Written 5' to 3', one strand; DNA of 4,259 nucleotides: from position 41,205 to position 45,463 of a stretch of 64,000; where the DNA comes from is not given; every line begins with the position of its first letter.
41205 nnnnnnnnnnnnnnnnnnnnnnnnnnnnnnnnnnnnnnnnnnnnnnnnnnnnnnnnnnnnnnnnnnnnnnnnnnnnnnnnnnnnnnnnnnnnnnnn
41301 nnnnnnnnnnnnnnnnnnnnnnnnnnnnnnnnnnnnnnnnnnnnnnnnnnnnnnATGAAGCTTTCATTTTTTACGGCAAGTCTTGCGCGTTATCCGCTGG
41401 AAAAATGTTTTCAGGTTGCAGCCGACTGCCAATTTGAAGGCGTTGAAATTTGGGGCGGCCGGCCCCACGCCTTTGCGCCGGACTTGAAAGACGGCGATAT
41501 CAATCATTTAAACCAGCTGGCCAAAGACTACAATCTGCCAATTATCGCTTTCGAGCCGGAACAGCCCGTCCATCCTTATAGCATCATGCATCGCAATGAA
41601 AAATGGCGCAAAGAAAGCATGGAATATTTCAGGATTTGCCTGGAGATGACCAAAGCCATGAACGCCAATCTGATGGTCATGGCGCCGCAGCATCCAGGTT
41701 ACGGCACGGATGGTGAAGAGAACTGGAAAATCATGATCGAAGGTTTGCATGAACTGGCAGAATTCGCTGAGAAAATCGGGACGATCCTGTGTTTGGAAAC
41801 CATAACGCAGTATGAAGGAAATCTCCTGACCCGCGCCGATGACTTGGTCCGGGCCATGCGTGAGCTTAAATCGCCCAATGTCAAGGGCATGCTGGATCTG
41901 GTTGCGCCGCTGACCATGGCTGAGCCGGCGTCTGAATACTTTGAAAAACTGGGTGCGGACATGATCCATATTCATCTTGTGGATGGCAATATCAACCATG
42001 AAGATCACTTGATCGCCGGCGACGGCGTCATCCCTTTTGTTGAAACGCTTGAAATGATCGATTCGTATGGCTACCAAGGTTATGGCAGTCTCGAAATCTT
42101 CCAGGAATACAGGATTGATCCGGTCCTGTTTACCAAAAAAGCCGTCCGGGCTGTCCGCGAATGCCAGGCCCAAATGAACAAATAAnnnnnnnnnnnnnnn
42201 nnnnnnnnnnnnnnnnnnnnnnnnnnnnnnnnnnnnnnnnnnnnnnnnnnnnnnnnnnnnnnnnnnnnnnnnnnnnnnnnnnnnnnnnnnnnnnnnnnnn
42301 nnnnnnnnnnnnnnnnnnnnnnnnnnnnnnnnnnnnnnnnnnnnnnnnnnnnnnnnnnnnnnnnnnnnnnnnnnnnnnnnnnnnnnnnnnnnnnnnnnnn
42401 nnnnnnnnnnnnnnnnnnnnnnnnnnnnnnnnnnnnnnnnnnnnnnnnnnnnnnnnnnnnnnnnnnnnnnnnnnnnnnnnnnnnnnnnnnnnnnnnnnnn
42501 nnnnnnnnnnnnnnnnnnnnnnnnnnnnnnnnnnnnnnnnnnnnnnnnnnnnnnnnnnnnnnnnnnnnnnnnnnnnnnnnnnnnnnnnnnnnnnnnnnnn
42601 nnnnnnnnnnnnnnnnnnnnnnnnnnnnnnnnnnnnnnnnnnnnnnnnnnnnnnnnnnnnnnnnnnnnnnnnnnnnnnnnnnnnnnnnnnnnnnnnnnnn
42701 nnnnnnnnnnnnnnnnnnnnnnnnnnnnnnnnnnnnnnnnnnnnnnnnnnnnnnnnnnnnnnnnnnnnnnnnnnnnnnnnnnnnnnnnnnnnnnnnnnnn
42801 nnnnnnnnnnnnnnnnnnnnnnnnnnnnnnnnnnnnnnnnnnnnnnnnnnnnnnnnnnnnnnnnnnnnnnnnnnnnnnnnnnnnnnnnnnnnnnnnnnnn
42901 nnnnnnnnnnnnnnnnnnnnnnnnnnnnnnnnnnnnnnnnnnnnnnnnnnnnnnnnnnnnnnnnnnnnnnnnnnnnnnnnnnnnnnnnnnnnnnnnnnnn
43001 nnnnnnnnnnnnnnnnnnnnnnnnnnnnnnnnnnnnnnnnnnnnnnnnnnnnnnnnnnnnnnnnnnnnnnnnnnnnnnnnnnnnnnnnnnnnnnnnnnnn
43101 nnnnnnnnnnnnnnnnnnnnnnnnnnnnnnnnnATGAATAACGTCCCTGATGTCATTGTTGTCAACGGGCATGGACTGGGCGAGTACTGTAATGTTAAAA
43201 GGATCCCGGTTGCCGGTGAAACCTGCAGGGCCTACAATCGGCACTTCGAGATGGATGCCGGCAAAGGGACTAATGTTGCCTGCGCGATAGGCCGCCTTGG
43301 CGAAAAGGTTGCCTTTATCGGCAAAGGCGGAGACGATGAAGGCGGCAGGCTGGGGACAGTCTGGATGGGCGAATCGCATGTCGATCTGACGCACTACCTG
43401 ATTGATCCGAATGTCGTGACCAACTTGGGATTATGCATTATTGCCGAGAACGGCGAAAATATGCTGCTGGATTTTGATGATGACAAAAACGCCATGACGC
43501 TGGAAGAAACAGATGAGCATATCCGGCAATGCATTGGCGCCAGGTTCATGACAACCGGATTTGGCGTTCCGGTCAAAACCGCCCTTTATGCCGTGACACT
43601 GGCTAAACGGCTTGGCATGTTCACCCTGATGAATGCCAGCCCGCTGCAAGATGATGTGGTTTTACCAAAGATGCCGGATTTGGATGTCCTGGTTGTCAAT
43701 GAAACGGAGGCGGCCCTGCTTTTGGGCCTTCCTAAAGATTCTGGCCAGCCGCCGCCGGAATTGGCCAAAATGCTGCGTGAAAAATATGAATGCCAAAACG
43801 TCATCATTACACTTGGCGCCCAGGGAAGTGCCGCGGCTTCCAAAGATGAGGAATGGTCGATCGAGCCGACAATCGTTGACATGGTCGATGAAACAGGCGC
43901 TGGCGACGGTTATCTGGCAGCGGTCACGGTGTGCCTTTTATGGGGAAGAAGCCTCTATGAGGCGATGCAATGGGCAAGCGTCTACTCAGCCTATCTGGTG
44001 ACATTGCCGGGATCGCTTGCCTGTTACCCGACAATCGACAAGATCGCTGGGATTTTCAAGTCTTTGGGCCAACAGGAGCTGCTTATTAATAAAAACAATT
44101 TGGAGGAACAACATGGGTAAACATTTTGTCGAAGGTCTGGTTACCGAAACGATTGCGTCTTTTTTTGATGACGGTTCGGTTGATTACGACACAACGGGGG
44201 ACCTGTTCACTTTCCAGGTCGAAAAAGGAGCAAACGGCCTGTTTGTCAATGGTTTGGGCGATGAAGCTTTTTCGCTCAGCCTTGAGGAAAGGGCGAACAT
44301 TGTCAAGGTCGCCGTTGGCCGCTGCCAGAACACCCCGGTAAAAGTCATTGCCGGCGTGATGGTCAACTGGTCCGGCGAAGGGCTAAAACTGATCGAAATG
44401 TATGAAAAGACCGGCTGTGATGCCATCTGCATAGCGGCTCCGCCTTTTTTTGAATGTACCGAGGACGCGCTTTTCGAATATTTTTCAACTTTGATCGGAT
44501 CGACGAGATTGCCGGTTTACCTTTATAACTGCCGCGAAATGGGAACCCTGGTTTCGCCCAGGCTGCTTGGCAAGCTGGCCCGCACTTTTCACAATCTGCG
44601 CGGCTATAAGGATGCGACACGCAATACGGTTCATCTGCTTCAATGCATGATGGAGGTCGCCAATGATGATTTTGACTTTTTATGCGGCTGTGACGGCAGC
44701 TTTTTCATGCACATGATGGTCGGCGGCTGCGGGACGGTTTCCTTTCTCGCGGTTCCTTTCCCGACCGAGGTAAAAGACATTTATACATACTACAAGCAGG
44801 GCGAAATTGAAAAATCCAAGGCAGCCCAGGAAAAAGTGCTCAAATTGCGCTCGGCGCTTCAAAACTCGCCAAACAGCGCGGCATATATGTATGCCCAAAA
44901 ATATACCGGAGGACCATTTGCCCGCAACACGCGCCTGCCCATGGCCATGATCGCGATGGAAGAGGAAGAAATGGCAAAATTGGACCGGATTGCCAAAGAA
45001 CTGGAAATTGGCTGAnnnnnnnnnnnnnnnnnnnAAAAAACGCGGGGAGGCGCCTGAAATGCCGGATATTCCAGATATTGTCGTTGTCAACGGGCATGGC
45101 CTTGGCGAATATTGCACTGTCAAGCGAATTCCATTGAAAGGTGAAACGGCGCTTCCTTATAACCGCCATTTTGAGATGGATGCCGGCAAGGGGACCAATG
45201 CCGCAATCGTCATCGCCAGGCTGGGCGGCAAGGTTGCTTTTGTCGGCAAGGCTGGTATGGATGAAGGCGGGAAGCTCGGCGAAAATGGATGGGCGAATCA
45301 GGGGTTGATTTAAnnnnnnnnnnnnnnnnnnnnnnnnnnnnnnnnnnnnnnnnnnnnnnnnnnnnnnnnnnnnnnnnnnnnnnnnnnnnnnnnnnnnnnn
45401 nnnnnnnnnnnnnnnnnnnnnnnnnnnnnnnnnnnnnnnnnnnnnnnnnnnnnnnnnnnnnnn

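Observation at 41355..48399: Seven-gene operon with an uncharacterised enzyme combination and no SIS deglycase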

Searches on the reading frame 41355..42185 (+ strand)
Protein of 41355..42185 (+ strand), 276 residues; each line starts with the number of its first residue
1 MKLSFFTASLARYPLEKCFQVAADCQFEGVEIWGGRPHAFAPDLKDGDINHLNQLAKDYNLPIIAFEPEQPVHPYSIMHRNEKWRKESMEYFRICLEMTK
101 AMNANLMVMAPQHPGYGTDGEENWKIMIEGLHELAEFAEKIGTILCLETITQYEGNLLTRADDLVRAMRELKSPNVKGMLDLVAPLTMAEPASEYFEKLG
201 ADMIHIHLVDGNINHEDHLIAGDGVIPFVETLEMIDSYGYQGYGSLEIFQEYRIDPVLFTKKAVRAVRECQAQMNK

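Call 6: search_protein_families(library=pfam, proteins=[window:41355-42185:+], max_evalue=0.001)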
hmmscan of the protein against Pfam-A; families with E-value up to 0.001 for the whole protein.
window:41355-42185:+ (276 aa): 1 family
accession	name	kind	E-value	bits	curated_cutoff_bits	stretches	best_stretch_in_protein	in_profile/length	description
PF01261.30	AP_endonuc_2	-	1.8e-39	136.4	31.1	1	19-265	1-244/249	Xylose isomerase-like TIM barrel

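Call 7: search_protein_families(library=ncbifam, proteins=[window:41355-42185:+], max_evalue=0.001)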
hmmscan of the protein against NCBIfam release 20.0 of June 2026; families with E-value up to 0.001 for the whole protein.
window:41355-42185:+ (276 aa): 10 families
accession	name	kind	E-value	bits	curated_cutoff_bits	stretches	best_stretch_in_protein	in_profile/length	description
NF007360.0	PRK09856.1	equivalog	4.4e-82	275.7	305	1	1-271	1-271/276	fructoselysine 3-epimerase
NF041099.2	keto_glucon_epim_IolO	equivalog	9.7e-17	61.1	300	1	13-249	21-247/269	5-keto-L-gluconate epimerase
NF051856.1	PsicseEpim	equivalog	2.8e-14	53.6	300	1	43-249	42-246/287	D-psicose 3-epimerase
TIGR03234.1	OH-pyruv-isom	equivalog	1.9e-12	47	353.45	1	12-247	13-239/254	hydroxypyruvate isomerase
NF009688.0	PRK13209.1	subfamily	8e-10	38.2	317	1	78-267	87-273/286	L-ribulose-5-phosphate 3-epimerase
TIGR00542.1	hxl6Piso_put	equivalog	3.1e-07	30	272.15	1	79-268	83-269/279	L-ribulose-5-phosphate 3-epimerase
NF009689.0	PRK13210.1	subfamily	1.3e-05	24.5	200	1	75-269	80-277/286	L-ribulose-5-phosphate 3-epimerase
NF043033.1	OxoTetrIsom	equivalog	3.6e-05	23.6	325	1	87-245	82-234/251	2-oxo-tetronate isomerase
NF041277.1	coba_remo_CbiR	equivalog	4.1e-05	23.2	105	1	74-254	69-240/249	cobamide remodeling phosphodiesterase CbiR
TIGR04379.1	myo_inos_iolE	equivalog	0.00011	21.8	290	0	13-210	23-211/290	myo-inosose-2 dehydratase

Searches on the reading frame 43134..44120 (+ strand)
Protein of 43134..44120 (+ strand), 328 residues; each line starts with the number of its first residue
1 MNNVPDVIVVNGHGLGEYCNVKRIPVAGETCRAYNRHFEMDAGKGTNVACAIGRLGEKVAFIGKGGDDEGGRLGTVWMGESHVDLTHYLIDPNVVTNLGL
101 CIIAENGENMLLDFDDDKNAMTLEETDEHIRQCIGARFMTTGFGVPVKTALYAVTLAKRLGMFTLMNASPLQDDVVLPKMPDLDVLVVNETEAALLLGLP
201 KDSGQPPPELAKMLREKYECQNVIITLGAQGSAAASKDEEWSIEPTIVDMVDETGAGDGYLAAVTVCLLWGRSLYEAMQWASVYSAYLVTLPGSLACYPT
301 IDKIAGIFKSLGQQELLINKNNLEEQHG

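Call 6: search_protein_families(library=pfam, proteins=[window:43134-44120:+], max_evalue=0.001)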
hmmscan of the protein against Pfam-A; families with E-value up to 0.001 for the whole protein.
window:43134-44120:+ (328 aa): 2 families
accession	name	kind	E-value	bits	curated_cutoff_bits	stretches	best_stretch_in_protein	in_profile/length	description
PF00294.29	PfkB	-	1e-39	137.1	25.8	1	36-300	29-301/302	pfkB family carbohydrate kinase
PF08543.17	Phos_pyr_kin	-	1.6e-05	24.8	27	1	180-284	117-227/246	Phosphomethylpyrimidine kinase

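Call 7: search_protein_families(library=ncbifam, proteins=[window:43134-44120:+], max_evalue=0.001)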
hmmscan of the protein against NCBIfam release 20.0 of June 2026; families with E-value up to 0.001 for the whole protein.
window:43134-44120:+ (328 aa): 21 families
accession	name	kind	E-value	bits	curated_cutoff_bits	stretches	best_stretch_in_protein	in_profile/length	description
TIGR02152.1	D_ribokin_bact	equivalog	2.7e-44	151.7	299.65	1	18-304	12-296/298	ribokinase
NF008353.0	PRK11142.1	equivalog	1.3e-33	116.9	341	1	19-306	17-301/307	ribokinase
TIGR04382.1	myo_inos_iolC_N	equivalog_domain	4e-23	82.2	300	2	181-305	187-306/309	5-dehydro-2-deoxygluconokinase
TIGR02198.1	rfaE_dom_I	equivalog_domain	1.3e-18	67.2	345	2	185-294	193-302/315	D-glycero-beta-D-manno-heptose-7-phosphate kinase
TIGR03168.1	1-PFK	subfamily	1.1e-17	63.9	216.4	1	189-299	183-292/305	hexose kinase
TIGR03828.1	pfkB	equivalog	6.2e-17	61.6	292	1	189-299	183-292/305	1-phosphofructokinase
NF006957.1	PRK09434.1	equivalog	4.6e-16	59.2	450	2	211-283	203-275/302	fructokinase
NF041332.1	KDG_KDGal_kin_Halo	equivalog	8.6e-15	55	440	1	180-298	187-301/320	bifunctional 2-dehydro-3-deoxygluconokinase/2-dehydro-3-deoxygalactonokinase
NF053626.1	RibKinHalex1628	equivalog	1.7e-14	54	330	1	38-286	34-270/293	ATP-dependent ribose-1-phosphate kinase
NF040938.1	KDG_KDGal_kin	equivalog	8.9e-14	51.3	400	1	180-305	183-300/305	bifunctional 2-dehydro-3-deoxygluconokinase/2-dehydro-3-deoxygalactonokinase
NF007321.0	PRK09813.1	equivalog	9.3e-12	45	247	1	212-291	176-257/261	fructoselysine 6-kinase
NF008454.0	PRK11316.1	equivalog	7.8e-10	37.9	521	1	39-290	47-296/475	bifunctional D-glycero-beta-D-manno-heptose-7-phosphate kinase/D-glycero-beta-D-manno-heptose 1-phosphate adenylyltransferase HldE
NF041320.1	pfkB_Halo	equivalog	1.1e-09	38.2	400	1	26-294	22-282/302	1-phosphofructokinase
NF041134.1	R1P_kin_Thcocales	equivalog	1.6e-09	37.6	500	1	21-305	17-279/291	ADP-dependent ribose-1-phosphate kinase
NF007068.0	PRK09513.1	equivalog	9.6e-09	34.9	432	1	210-289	208-286/312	1-phosphofructokinase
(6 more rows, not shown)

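Call 72: search_solved_structures(query=window:43134-44120:+, max_evalue=1e-20, show_alignments=1)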
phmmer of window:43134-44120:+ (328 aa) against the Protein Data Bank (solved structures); distinct sequences matched with E-value up to 1e-20: 9.
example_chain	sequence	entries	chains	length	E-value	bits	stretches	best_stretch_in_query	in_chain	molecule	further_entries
8cqx_A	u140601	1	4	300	5e-29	104.4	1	8-306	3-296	Ribokinase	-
6znx_A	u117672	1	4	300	2.6e-28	102.1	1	8-306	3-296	Ribokinase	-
1gqt_A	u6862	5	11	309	6.7e-24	87.6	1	2-304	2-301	RIBOKINASE | PROTEIN (RIBOKINASE)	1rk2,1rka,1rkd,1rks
3ry7_A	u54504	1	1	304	3e-23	85.5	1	7-304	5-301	Ribokinase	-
5zwy_A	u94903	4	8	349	6.3e-23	84.4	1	4-303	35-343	Ribokinase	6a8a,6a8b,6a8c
5byc_A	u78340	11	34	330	1.2e-22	83.5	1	10-300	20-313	Ribokinase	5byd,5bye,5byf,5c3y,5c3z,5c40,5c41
6wjz_A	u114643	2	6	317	1.2e-22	83.5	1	12-300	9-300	Ribokinase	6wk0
2fv7_A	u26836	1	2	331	1.2e-22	83.4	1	10-299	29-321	Ribokinase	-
6ilr_A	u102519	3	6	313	4.1e-21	78.4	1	5-303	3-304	Ribokinase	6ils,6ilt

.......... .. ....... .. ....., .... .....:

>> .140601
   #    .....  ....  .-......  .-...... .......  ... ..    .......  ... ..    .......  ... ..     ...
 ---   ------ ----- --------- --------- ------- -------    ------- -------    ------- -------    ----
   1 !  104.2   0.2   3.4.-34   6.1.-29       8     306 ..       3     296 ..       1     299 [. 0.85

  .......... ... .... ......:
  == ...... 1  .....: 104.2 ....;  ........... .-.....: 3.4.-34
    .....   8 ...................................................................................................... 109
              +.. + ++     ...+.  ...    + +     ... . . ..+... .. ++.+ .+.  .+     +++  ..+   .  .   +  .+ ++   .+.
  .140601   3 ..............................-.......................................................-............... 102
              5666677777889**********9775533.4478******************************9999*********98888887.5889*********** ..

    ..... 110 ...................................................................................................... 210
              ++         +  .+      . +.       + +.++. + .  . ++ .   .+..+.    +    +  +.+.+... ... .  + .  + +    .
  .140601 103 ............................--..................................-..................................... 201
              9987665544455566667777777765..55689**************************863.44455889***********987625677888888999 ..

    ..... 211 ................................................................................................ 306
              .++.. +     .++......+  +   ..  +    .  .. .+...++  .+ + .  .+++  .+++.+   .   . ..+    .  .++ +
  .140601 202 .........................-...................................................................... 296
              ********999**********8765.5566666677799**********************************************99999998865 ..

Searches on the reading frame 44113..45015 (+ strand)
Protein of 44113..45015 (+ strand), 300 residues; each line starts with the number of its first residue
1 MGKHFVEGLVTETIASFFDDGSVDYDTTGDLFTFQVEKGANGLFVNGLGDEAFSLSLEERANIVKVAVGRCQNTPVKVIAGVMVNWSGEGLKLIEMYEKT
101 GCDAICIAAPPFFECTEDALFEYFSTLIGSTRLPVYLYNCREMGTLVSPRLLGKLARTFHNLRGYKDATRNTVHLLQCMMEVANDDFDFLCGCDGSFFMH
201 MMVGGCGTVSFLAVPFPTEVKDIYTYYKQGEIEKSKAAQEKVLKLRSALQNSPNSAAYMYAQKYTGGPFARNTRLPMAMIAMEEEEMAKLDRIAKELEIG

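Call 6: search_protein_families(library=pfam, proteins=[window:44113-45015:+], max_evalue=0.001)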
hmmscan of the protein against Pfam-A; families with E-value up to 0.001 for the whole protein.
window:44113-45015:+ (300 aa): 1 family
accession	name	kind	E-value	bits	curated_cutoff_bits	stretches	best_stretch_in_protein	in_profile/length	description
PF00701.28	DHDPS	-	2.8e-41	141.6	22.1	1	7-295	3-287/289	Dihydrodipicolinate synthetase family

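Call 7: search_protein_families(library=ncbifam, proteins=[window:44113-45015:+], max_evalue=0.001)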
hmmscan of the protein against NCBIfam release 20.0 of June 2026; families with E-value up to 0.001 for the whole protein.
window:44113-45015:+ (300 aa): 7 families
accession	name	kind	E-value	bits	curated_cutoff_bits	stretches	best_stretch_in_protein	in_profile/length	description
TIGR00674.1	dapA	equivalog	4.3e-41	140.6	206.15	1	9-287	2-278/286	4-hydroxy-tetrahydrodipicolinate synthase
TIGR02313.1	HpaI-NOT-DapA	exception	6.1e-27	94.2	396.7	1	9-286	4-280/294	2,4-dihydroxyhept-2-ene-1,7-dioic acid aldolase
NF040954.1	Arch_KDGaldase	equivalog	1.8e-22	80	390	1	10-292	4-276/288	bifunctional 2-dehydro-3-deoxy-phosphogluconate/2-dehydro-3-deoxy-6-phosphogalactonate aldolase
NF002958.0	PRK03620.1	subfamily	9.7e-21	73.9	278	1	5-193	10-192/307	5-dehydro-4-deoxyglucarate dehydratase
TIGR03249.1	KdgD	equivalog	1.3e-17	63.9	373.95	1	3-192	6-190/299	5-dehydro-4-deoxyglucarate dehydratase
NF003164.0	PRK04147.1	equivalog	3.5e-15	56.1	281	1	7-294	5-287/294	N-acetylneuraminate lyase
TIGR00683.1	nanA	equivalog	1.3e-13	51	382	1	8-249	3-242/293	N-acetylneuraminate lyase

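Call 31: search_solved_structures(query=window:44113-45015:+, max_evalue=1e-10, show_alignments=1)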
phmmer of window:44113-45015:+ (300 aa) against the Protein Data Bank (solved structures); distinct sequences matched with E-value up to 1e-10: 82 (the best 60 are shown).
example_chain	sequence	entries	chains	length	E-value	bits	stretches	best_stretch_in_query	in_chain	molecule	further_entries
7loy_A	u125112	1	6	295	1.2e-27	100.1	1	13-293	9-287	4-hydroxy-tetrahydrodipicolinate synthase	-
7mjf_A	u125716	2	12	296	1.2e-27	100.1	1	13-293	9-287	4-hydroxy-tetrahydrodipicolinate synthase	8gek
7lvl_A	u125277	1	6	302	1.3e-27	100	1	13-293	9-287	4-hydroxy-tetrahydrodipicolinate synthase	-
2vc6_A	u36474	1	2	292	1.6e-27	99.6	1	7-284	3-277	DIHYDRODIPICOLINATE SYNTHASE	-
3g0s_A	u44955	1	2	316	2.8e-25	92.2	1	10-283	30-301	Dihydrodipicolinate synthase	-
6ue0_AAA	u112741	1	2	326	8.7e-25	90.6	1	8-281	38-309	4-hydroxy-tetrahydrodipicolinate synthase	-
2yxg_A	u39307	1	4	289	1.3e-24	90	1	14-297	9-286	Dihydrodipicolinate synthase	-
6xgs_A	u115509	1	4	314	1.6e-24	89.8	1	6-293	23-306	4-hydroxy-tetrahydrodipicolinate synthase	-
4i7u_A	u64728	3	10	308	1.6e-24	89.7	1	7-292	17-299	Dihydrodipicolinate synthase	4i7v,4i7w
3n2x_A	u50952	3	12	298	3.2e-24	88.8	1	8-294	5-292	Uncharacterized protein yagE | YagE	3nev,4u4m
2ehh_A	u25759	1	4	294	4.4e-24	88.3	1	13-285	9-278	Dihydrodipicolinate synthase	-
2v8z_A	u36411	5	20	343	4.5e-24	88.3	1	8-293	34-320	YAGE | Probable 2-keto-3-deoxy-galactonate aldolase YagE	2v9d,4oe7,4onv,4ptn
1o5k_A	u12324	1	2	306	1.2e-23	86.9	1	4-281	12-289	4-hydroxy-tetrahydrodipicolinate synthase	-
1s5v_A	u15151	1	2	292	1.4e-23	86.6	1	14-283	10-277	Dihydrodipicolinate synthase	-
3flu_A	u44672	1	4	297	1.9e-23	86.2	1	7-287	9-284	Dihydrodipicolinate synthase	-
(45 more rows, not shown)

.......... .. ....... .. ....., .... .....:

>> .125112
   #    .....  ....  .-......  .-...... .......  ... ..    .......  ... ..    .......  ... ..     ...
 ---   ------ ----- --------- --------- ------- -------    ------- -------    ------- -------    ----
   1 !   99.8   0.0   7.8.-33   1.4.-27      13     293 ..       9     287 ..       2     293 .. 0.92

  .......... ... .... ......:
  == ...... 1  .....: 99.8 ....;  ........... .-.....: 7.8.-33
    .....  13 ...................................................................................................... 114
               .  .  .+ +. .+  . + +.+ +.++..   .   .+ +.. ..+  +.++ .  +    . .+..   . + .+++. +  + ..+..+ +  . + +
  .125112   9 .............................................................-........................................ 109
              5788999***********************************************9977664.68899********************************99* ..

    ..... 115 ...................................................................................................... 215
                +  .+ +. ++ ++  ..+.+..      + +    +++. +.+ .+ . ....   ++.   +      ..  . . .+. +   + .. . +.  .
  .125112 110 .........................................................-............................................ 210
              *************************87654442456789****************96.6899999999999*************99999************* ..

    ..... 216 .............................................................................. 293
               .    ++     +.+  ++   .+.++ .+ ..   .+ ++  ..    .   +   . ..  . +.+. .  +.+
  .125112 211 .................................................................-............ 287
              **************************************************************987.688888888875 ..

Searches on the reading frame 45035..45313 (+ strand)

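Call 6: search_protein_families(library=pfam, proteins=[window:45035-45313:+], max_evalue=0.001)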
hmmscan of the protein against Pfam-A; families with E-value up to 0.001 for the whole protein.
window:45035-45313:+ (92 aa): 1 family
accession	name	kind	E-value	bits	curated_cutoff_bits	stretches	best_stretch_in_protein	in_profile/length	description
PF00294.29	PfkB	-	1.4e-06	28.3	25.8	1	42-88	27-74/302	pfkB family carbohydrate kinase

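Call 7: search_protein_families(library=ncbifam, proteins=[window:45035-45313:+], max_evalue=0.001)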
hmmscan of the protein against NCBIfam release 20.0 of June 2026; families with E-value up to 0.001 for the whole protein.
window:45035-45313:+ (92 aa): 3 families
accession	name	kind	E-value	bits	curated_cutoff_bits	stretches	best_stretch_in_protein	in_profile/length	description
TIGR02152.1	D_ribokin_bact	equivalog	7.2e-10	38.7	299.65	1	22-90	8-75/298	ribokinase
NF008353.0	PRK11142.1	equivalog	1.5e-05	24.7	341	1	28-88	18-77/307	ribokinase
NF006957.1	PRK09434.1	equivalog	3.8e-05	23.3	450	1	44-81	21-58/302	fructokinase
